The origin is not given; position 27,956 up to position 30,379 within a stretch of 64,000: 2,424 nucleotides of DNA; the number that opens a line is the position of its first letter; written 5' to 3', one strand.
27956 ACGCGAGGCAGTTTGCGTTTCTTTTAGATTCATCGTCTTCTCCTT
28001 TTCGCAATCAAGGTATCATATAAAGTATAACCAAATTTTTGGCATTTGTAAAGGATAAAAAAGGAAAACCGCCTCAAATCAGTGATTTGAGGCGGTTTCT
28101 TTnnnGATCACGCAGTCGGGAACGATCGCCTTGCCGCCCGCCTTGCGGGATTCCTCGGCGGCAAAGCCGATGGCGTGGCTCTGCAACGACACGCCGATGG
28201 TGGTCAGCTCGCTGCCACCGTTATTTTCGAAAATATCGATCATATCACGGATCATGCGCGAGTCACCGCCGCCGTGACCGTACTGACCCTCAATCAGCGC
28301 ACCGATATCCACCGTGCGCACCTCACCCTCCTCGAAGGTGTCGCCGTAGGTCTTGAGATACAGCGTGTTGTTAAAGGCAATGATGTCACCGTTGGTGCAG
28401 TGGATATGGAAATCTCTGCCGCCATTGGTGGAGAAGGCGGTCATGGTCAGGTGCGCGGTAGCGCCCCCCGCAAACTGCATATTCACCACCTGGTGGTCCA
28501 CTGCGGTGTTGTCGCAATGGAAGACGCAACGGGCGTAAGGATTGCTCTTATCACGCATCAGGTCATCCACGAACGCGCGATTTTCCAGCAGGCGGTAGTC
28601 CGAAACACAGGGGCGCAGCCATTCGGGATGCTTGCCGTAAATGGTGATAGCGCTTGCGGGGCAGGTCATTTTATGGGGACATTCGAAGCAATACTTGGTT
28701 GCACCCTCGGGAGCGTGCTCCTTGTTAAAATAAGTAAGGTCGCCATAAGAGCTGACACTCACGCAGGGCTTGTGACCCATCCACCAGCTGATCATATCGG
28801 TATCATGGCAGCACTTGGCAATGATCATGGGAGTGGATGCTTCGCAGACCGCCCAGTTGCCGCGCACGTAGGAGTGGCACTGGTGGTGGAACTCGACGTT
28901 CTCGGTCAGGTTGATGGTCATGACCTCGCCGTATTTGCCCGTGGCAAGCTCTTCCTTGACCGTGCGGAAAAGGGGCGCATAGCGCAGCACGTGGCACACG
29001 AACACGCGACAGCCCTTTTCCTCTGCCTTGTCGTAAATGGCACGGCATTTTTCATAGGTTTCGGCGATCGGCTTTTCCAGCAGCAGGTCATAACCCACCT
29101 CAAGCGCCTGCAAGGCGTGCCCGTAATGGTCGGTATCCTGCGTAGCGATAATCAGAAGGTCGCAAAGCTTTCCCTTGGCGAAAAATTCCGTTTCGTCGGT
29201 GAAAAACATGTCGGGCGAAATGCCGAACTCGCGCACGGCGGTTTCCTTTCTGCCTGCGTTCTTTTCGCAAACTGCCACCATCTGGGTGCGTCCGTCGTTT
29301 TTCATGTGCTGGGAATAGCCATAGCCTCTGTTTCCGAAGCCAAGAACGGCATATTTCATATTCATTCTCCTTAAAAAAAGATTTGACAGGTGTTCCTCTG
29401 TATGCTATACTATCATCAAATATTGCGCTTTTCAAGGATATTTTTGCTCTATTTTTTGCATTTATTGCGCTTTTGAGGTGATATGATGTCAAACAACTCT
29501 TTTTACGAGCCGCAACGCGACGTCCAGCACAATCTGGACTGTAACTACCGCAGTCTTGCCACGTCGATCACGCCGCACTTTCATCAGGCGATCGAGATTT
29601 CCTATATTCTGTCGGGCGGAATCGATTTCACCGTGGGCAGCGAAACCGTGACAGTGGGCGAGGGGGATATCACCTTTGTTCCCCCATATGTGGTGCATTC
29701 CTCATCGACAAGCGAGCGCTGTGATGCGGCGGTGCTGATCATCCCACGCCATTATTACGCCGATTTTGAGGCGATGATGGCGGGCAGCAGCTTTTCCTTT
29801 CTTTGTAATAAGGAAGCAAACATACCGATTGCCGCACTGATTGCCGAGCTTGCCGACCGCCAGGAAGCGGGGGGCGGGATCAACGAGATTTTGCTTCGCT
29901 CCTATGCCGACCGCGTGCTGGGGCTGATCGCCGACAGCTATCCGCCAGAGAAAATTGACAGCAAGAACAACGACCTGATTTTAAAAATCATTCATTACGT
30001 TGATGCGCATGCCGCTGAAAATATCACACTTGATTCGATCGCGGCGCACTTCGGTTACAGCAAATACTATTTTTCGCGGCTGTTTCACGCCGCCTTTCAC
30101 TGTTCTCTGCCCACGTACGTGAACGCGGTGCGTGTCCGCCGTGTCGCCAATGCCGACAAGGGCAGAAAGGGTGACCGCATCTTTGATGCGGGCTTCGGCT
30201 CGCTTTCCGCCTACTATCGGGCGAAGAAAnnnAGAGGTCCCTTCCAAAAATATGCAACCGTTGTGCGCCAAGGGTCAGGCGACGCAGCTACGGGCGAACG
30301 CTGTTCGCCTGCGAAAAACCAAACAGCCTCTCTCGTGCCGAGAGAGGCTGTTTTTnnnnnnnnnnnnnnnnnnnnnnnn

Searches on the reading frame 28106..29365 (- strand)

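Call 68: search_protein_families(library=pfam, proteins=[window:28106-29365:-], max_evalue=0.00001)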
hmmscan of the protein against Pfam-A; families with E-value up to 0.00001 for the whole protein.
window:28106-29365:- (420 aa): 3 families
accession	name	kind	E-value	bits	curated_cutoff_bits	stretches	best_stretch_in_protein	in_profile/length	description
PF01408.29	GFO_IDH_MocA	-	3.2e-20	73.5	24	1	3-124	1-119/120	Oxidoreductase family, NAD-binding Rossmann fold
PF22725.1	GFO_IDH_MocA_C3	-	4.8e-11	43.2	27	0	133-211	1-74/124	GFO/IDH/MocA C-terminal domain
PF02894.22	GFO_IDH_MocA_C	-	1.3e-09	38.7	22.9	1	137-411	1-214/218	Oxidoreductase family, C-terminal alpha/beta domain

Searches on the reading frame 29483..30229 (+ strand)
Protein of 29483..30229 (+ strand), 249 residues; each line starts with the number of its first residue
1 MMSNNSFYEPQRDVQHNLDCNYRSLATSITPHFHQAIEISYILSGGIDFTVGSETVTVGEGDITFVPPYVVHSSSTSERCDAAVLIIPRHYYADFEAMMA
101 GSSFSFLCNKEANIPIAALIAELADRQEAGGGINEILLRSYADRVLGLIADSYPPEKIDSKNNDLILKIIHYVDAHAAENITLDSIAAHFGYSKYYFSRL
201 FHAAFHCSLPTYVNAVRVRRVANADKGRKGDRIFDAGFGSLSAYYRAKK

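Call 68: search_protein_families(library=pfam, proteins=[window:29483-30229:+], max_evalue=0.00001)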
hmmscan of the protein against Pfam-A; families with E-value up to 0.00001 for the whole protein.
window:29483-30229:+ (249 aa): 5 families
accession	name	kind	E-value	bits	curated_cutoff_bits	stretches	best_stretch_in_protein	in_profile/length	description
PF07883.17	Cupin_2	-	1.6e-10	40.9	27.2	1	28-74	10-56/70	Cupin domain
PF02311.25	AraC_binding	-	1.4e-08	35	21.1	1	28-78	15-65/135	AraC-like ligand binding domain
PF00165.29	HTH_AraC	-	4.2e-07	30.4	26.6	1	175-205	3-33/42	Bacterial regulatory helix-turn-helix proteins, AraC family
PF12833.13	HTH_18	-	3.2e-06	27.8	33.6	1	186-247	1-65/80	Helix-turn-helix domain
PF05899.18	Cupin_3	-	5.6e-06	26.4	23.5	1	33-70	22-60/74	EutQ-like cupin domain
